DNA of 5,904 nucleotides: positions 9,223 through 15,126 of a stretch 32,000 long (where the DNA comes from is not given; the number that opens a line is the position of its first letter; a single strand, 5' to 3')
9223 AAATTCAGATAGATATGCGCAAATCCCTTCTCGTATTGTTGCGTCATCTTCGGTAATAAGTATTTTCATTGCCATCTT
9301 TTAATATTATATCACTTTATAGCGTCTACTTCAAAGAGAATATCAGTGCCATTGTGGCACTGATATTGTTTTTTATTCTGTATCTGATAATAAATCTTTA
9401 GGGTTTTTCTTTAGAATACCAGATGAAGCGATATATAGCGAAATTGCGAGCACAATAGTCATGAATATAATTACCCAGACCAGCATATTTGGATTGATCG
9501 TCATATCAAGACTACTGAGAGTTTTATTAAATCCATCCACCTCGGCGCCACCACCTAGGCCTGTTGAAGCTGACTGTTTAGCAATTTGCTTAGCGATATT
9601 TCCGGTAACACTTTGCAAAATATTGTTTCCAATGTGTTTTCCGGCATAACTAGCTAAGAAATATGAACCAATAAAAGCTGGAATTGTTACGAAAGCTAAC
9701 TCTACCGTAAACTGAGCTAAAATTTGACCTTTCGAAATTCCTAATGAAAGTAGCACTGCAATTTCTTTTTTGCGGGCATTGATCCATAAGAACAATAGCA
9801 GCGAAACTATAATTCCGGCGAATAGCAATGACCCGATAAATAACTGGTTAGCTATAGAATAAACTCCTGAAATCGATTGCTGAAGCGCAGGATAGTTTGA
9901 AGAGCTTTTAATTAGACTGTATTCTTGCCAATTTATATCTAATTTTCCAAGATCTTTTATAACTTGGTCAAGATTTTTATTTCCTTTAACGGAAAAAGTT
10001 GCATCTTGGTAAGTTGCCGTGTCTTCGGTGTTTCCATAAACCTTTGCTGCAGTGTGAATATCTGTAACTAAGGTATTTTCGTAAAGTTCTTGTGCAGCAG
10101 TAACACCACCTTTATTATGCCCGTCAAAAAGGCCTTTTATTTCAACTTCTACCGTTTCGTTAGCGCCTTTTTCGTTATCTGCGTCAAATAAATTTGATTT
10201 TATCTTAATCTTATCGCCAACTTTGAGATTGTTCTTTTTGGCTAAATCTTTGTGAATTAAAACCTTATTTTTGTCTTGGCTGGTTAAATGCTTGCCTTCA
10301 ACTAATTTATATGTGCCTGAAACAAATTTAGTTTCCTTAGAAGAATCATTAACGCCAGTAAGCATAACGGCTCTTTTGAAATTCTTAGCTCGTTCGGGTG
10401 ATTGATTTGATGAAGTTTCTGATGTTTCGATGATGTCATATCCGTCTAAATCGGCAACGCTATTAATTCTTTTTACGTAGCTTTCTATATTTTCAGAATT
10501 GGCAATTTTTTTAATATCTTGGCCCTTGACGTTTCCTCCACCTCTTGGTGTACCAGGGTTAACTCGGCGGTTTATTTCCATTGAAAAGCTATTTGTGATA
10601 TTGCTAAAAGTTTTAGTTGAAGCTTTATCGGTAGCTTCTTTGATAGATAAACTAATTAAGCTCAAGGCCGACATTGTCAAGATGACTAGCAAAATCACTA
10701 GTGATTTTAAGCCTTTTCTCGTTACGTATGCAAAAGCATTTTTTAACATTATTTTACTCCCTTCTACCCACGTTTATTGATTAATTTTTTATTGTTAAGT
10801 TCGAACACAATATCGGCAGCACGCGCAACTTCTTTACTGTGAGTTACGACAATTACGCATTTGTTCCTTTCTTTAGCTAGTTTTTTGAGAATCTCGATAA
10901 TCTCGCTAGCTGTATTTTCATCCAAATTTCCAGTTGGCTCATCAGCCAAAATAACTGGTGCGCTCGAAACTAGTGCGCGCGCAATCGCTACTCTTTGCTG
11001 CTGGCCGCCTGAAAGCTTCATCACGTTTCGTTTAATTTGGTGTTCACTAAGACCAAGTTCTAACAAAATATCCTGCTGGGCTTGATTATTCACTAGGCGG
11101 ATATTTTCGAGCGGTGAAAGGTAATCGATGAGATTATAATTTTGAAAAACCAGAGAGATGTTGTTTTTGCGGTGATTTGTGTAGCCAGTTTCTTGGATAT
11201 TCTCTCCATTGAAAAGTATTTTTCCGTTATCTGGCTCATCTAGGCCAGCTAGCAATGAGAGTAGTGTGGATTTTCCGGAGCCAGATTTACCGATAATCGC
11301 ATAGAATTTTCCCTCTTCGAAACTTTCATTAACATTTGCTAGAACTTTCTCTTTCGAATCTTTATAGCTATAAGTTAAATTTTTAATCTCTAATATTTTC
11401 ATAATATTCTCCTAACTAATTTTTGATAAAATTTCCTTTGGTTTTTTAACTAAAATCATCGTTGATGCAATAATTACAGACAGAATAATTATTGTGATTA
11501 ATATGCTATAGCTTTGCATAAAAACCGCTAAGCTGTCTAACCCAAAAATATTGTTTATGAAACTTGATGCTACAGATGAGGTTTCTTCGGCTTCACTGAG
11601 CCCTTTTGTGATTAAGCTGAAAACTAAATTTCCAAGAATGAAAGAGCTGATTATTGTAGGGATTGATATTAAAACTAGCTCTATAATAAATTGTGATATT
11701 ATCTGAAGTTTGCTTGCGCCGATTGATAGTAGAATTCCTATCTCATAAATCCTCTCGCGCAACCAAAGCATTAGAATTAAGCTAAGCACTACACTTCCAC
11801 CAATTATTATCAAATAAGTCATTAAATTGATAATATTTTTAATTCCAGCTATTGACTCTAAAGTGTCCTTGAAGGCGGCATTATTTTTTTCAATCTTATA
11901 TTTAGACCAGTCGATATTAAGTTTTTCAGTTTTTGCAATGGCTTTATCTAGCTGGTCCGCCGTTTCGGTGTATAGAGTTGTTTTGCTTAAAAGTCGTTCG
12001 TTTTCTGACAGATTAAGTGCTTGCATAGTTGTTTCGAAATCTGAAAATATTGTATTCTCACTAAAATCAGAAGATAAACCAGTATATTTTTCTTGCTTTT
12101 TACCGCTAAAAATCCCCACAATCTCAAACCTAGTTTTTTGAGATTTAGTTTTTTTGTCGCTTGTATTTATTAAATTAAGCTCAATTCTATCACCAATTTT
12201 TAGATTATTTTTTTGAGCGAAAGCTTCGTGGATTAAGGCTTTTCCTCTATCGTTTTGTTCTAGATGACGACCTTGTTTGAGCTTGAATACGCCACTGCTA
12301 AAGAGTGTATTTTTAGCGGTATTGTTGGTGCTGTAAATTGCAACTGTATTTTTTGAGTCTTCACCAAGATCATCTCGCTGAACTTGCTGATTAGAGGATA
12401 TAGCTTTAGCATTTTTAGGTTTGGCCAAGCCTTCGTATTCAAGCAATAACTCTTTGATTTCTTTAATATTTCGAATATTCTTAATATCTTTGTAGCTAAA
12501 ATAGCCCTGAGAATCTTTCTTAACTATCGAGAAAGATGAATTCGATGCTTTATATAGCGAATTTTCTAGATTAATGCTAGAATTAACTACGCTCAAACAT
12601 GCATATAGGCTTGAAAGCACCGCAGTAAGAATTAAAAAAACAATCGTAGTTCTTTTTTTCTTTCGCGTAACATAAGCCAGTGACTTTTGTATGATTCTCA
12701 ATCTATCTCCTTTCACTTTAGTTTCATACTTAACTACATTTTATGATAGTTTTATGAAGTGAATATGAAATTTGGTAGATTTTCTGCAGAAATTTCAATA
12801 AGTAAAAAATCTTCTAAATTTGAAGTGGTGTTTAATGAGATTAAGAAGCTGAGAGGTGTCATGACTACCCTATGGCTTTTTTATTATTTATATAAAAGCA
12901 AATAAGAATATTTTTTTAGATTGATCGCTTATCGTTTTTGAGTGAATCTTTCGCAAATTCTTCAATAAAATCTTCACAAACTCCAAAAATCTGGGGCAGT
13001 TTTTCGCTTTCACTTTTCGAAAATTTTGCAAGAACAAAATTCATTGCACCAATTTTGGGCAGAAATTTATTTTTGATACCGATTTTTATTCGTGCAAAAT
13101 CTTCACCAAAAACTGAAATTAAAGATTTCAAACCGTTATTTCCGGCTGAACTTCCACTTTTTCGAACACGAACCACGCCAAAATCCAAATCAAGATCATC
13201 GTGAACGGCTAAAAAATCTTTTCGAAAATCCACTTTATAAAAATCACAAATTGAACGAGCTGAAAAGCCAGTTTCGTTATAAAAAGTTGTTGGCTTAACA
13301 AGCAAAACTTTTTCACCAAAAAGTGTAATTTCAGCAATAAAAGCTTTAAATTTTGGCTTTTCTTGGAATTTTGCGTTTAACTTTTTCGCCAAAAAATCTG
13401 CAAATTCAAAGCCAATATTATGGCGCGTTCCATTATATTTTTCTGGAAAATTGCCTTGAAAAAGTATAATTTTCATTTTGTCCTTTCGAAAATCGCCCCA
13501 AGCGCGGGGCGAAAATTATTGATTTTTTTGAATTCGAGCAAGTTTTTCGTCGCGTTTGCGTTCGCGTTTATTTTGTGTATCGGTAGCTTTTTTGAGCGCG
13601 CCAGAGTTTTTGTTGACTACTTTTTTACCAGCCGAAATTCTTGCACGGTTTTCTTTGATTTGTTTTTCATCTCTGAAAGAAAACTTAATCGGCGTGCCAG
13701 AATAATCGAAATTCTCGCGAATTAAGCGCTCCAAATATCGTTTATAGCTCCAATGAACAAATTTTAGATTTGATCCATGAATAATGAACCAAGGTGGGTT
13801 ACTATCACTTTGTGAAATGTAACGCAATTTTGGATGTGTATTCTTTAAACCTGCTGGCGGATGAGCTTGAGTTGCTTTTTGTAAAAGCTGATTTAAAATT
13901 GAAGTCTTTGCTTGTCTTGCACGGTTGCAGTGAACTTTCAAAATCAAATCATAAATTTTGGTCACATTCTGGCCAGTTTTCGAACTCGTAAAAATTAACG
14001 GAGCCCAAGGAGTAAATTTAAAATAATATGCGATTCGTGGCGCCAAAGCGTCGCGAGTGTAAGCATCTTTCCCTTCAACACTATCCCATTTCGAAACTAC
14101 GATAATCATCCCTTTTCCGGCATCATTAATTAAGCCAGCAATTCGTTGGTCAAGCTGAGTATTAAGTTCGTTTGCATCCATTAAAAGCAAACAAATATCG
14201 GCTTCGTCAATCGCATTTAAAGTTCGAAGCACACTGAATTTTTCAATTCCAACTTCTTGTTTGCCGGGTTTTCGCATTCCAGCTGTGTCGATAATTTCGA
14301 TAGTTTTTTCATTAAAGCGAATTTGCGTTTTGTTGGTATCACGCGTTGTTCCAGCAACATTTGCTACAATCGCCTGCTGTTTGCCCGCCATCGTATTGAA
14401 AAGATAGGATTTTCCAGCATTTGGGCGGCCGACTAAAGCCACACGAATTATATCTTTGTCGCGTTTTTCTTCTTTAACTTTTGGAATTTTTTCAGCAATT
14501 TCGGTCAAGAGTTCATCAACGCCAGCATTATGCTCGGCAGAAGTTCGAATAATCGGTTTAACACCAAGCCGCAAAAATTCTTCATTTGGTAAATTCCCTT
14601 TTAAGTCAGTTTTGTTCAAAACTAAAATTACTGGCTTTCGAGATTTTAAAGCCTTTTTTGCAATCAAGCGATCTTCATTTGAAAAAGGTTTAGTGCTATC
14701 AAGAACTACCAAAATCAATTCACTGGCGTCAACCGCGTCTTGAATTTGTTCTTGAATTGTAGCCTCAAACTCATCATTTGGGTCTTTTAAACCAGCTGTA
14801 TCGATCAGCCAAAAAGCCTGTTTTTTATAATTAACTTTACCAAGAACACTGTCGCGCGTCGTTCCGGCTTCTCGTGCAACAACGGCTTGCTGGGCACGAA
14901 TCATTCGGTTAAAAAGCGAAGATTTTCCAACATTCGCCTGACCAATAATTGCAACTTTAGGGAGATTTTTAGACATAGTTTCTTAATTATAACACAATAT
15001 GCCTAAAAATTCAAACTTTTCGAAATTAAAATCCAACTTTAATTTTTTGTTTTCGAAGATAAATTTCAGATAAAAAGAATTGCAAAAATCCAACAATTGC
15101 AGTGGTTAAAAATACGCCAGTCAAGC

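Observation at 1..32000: Roughly ten-fold excess of the palindrome TTCGAA (usually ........) in every frame and in spacers, with holes over the pilin loci and the AT-rich island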

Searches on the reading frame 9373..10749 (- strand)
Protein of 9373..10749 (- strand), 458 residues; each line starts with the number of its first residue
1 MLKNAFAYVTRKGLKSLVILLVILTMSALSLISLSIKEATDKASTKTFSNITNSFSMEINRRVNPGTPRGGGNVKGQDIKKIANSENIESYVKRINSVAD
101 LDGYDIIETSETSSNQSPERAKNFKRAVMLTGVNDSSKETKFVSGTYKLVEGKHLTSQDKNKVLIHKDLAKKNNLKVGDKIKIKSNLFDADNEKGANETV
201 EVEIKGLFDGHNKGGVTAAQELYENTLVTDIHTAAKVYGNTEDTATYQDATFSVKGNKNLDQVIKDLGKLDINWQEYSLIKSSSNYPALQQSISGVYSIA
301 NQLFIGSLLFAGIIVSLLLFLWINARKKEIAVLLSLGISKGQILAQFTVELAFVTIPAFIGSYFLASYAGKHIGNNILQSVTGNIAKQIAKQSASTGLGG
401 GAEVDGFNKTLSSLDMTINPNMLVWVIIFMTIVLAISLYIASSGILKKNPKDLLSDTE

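Call 5: search_protein_families(library=pfam, proteins=[window:9373-10749:-])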
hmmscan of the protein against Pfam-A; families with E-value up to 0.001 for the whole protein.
window:9373-10749:- (458 aa): 2 families
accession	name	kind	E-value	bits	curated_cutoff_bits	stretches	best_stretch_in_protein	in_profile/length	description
PF02687.27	FtsX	-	1.3e-12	48.3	25.5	1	304-450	4-120/120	FtsX-like permease C-terminal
PF12704.14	MacB_PCD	-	8.4e-08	33.2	27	1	17-267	3-204/207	MacB-like periplasmic core domain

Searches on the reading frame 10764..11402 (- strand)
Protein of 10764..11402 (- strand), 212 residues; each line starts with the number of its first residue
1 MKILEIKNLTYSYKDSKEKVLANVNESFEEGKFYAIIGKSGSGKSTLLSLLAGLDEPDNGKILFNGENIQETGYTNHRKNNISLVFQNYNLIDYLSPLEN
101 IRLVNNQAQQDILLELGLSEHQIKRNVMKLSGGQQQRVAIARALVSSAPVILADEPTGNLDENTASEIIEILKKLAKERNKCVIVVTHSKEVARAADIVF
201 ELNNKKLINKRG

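Call 6: search_protein_families(library=pfam, proteins=[window:10764-11402:-])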
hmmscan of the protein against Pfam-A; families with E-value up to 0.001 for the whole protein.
window:10764-11402:- (212 aa): 13 families
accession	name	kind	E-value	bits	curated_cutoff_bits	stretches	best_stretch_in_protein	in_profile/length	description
PF00005.33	ABC_tran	-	6.9e-35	121.1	25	1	21-157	1-136/137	ABC transporter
PF02463.25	SMC_N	-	4.8e-10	39.7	40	1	106-203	115-212/220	RecF/RecN/SMC N terminal domain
PF13304.12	AAA_21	-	1.7e-09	38.6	27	0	33-89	1-63/304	AAA domain, putative AbiEii toxin, Type IV TA system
PF03193.22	RsgA_GTPase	-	0.00019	21.7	30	1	14-55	90-130/174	RsgA GTPase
PF20720.3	nSTAND3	-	0.00027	21.1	27.2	0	21-52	7-38/155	Novel STAND NTPase 3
PF13175.12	AAA_15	-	0.00027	21.1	32.1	0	31-74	24-70/374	AAA ATPase domain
PF13555.12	AAA_29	-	0.00029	20.9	27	1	31-48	23-39/61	P-loop containing region of AAA domain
PF01637.24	ATPase_2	-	0.00033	21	33.2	1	18-194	5-161/225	ATPase domain predominantly from Archaea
PF13166.12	AAA_13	-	0.00038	19.7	36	0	146-206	525-587/713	AAA domain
PF25199.1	nSTAND_NTPase5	-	0.00068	19.9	34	0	8-49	16-59/145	Novel STAND NTPase 5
PF20703.3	nSTAND1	-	0.00075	19.7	27.1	0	18-54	20-54/379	Novel STAND NTPase 1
PF13481.12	AAA_25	-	0.00081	19.5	27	0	23-52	25-54/195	AAA domain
PF13401.12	AAA_22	-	0.00087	20.1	27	0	31-88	5-33/130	AAA domain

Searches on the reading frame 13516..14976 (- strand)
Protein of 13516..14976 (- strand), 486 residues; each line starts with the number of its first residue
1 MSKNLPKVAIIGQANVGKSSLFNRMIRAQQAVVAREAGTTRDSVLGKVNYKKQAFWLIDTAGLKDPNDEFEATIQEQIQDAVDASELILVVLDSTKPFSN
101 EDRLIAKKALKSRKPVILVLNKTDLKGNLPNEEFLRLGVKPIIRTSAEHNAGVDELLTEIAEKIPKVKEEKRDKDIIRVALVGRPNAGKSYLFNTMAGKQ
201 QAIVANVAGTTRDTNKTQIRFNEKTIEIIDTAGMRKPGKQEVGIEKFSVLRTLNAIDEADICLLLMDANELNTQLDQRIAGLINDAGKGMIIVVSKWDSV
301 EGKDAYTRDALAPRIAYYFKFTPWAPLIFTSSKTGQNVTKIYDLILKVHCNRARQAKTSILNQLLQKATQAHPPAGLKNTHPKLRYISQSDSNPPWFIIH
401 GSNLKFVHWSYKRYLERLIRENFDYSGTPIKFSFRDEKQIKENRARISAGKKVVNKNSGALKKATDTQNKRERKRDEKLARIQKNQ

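Call 6: search_protein_families(library=pfam, proteins=[window:13516-14976:-])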
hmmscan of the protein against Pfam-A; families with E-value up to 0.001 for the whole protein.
window:13516-14976:- (486 aa): 16 families
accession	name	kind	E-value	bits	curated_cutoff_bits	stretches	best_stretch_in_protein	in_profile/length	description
PF01926.29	MMR_HSR1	-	6.4e-53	178.1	21.9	2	178-296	1-113/113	50S ribosome-binding GTPase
PF02421.24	FeoB_N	-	1.6e-29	102.9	27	2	178-304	2-122/156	Ferrous iron transport protein B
PF14714.11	KH_dom-like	-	1.5e-24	86.5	27.3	1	357-435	3-81/81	KH-domain-like of EngA bacterial GTPase enzymes, C-terminal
PF00009.33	GTP_EFTU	-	2.1e-19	70.3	26.5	2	4-165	2-187/188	Elongation factor Tu GTP binding domain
PF00350.29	Dynamin_N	-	4.3e-15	56.6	27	2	51-122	99-167/168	Dynamin family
PF03193.22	RsgA_GTPase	-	6.4e-13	49.3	30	1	102-238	43-172/174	RsgA GTPase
PF04548.22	AIG1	-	7e-13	48.8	27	2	178-303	2-132/212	AIG1 family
PF00071.28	Ras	-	1.6e-12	47.7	21.6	1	7-165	1-161/162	Ras family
PF08477.19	Roc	-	1e-11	45.5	27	1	7-124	1-119/119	Ras of Complex, Roc, domain of DAPkinase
PF02263.25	GBP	-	8.7e-08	32.1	21.1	1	164-218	14-62/264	Guanylate-binding protein, N-terminal domain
PF09439.16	SRPRB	-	2.2e-07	30.9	25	0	4-95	2-83/178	Signal recognition particle receptor beta subunit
PF00005.33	ABC_tran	-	1.2e-05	26.3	25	0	178-232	13-67/137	ABC transporter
PF13479.12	AAA_24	-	1.9e-05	25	27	0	7-93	4-71/195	AAA domain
PF10662.15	PduV-EutP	-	2.1e-05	24.8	21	0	7-160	3-141/143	Ethanolamine utilisation - propanediol utilisation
PF04670.18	Gtr1_RagA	-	8.7e-05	22.5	22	0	7-110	1-102/232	Gtr1/RagA G protein conserved region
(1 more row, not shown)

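Call 8: find_related_loci(query=window:13516-14976:-, collection=genome_contigs, flank=10000)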
Query window:13516-14976:- (486 aa) in genome_contigs; peptide patterns used: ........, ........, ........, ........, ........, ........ (x = any residue, [..] = any of these).
122 stretches matched a pattern; 59 encode a relative of the query (tblastn E <= 1e-3); 57 distinct loci.
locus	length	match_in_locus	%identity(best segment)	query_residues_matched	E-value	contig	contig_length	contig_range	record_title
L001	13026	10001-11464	99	1-486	0e+0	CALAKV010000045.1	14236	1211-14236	MAG TPA_asm: uncultured bacterium isolate SRR8114071_bin.2_CONCOCT_v1.1_MAG genome assembly, contig: ERZ1740198.192, who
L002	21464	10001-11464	99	1-486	0e+0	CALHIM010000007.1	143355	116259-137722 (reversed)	MAG TPA_asm: uncultured bacterium isolate ERR589717_bin.135_CONCOCT_v1.1_MAG genome assembly, contig: ERZ773250.14, whol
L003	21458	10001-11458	99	1-486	0e+0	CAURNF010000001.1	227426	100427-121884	MAG TPA_asm: uncultured Candidatus Saccharimonas sp. isolate ERR9968775_bin.15_MetaWRAP_v1.3_MAG genome assembly, contig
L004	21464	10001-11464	99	1-486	0e+0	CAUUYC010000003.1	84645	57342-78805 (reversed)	MAG TPA_asm: uncultured Candidatus Saccharimonas sp. isolate SRR13061492_bin.11_MetaWRAP_v1.3_MAG genome assembly, conti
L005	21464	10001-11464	98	1-486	0e+0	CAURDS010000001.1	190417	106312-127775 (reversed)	MAG TPA_asm: uncultured Candidatus Saccharimonas sp. isolate ERR9968699_bin.37_MetaWRAP_v1.3_MAG genome assembly, contig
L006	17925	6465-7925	99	1-486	0e+0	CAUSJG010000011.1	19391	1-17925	MAG TPA_asm: uncultured Candidatus Saccharimonas sp. isolate SRR5395404_bin.5_MetaWRAP_v1.3_MAG genome assembly, contig:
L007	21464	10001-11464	98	1-486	0e+0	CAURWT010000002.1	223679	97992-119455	MAG TPA_asm: uncultured Candidatus Saccharimonas sp. isolate ERR9969181_bin.14_MetaWRAP_v1.3_MAG genome assembly, contig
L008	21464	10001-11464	98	1-486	0e+0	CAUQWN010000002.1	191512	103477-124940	MAG TPA_asm: uncultured Candidatus Saccharimonas sp. isolate ERR9968821_bin.16_MetaWRAP_v1.3_MAG genome assembly, contig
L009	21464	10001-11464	98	1-486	0e+0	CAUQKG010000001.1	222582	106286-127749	MAG TPA_asm: uncultured Candidatus Saccharimonas sp. isolate ERR9969088_bin.25_MetaWRAP_v1.3_MAG genome assembly, contig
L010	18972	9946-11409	98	1-486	0e+0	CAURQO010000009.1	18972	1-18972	MAG TPA_asm: uncultured bacterium isolate ERR9969214_bin.1_MetaWRAP_v1.3_MAG genome assembly, contig: ERZ21616163.673, w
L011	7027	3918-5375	98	1-486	0e+0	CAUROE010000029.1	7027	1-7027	MAG TPA_asm: uncultured Candidatus Saccharimonas sp. isolate ERR9968788_bin.3_MetaWRAP_v1.3_MAG genome assembly, contig:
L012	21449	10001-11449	99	1-483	0e+0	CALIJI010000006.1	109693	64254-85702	MAG TPA_asm: uncultured bacterium isolate ERR589658_bin.54_CONCOCT_v1.1_MAG genome assembly, contig: ERZ773032.16, whole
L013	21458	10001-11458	98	1-486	0e+0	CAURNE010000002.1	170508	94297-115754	MAG TPA_asm: uncultured bacterium isolate ERR9968764_bin.1_MetaWRAP_v1.3_MAG genome assembly, contig: ERZ21615833.14, wh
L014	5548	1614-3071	98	1-484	0e+0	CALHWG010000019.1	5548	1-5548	MAG TPA_asm: uncultured bacterium isolate ERR589641_bin.74_CONCOCT_v1.1_MAG genome assembly, contig: ERZ773067.5601, who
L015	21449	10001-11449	98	1-483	0e+0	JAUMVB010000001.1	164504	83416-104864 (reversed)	MAG: bacterium isolate S12M_Sa_9 NODE_11_length_164504_cov_23.297144, whole genome shotgun sequence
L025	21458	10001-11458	97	1-486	0e+0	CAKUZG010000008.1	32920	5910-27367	MAG: uncultured Candidatus Saccharibacteria bacterium isolate REFINED_METABAT215_TOP10_CONTIGS_1500_ASSEMBLY_K77_MERGED_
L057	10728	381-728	30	180-301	2e-5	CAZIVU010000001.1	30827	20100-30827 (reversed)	MAG TPA_asm: uncultured bacterium isolate SRP144503_co3_140 genome assembly, contig: NODE_136_length_30827_cov_18.955934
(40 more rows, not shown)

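Call 27: search_protein_families(library=pfam, proteins=[L002:12130-14082:+, L010:12083-13963:+, L025:12140-14062:+, L057:4357-4962:-])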
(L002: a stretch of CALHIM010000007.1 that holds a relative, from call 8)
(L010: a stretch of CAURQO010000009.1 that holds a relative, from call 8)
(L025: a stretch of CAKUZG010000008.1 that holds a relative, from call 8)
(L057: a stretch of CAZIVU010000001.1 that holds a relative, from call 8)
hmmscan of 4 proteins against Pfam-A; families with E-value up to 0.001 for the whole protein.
L002:12130-14082:+ (651 aa): 3 families
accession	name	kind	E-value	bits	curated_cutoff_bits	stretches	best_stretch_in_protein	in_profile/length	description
PF01555.25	N6_N4_Mtase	-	5.1e-30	105.5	26.7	1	130-469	1-208/221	DNA methylase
PF18273.6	T3RM_EcoP15I_C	-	4.8e-25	88.1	25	1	550-638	2-91/97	Type III R-M EcoP15I C-terminal domain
PF02086.21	MethyltransfD12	-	0.00043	20.5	22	0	122-153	168-202/253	D12 class N6 adenine-specific DNA methyltransferase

L010:12083-13963:+ (627 aa): 3 families
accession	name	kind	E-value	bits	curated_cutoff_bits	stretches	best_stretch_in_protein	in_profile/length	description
PF01555.25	N6_N4_Mtase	-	3.8e-37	128.8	26.7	1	130-445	1-208/221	DNA methylase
PF18273.6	T3RM_EcoP15I_C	-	1.5e-25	89.8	25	1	526-614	2-91/97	Type III R-M EcoP15I C-terminal domain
PF02086.21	MethyltransfD12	-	0.00032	20.9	22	0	91-152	142-201/253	D12 class N6 adenine-specific DNA methyltransferase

L025:12140-14062:+ (641 aa): 3 families
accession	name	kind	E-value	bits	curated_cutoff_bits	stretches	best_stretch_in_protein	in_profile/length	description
PF01555.25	N6_N4_Mtase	-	5.2e-35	121.8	26.7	1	128-458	1-207/221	DNA methylase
PF18273.6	T3RM_EcoP15I_C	-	8.4e-25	87.3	25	1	540-628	2-91/97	Type III R-M EcoP15I C-terminal domain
PF03602.21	Cons_hypoth95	-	0.00033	20.8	24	0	107-140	94-126/182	Conserved hypothetical protein 95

L057:4357-4962:- (202 aa): 4 families
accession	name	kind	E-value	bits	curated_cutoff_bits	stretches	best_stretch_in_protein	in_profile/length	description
PF03602.21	Cons_hypoth95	-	9e-49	166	24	1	11-194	1-181/182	Conserved hypothetical protein 95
PF09445.16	Methyltransf_15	-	3e-07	30.6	22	1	58-139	3-82/165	RNA cap guanine-N2 methyltransferase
PF02086.21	MethyltransfD12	-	1.7e-06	28.4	22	0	96-144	146-191/253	D12 class N6 adenine-specific DNA methyltransferase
PF05175.20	MTS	-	0.00024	21.2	23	1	55-143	31-113/170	Methyltransferase small domain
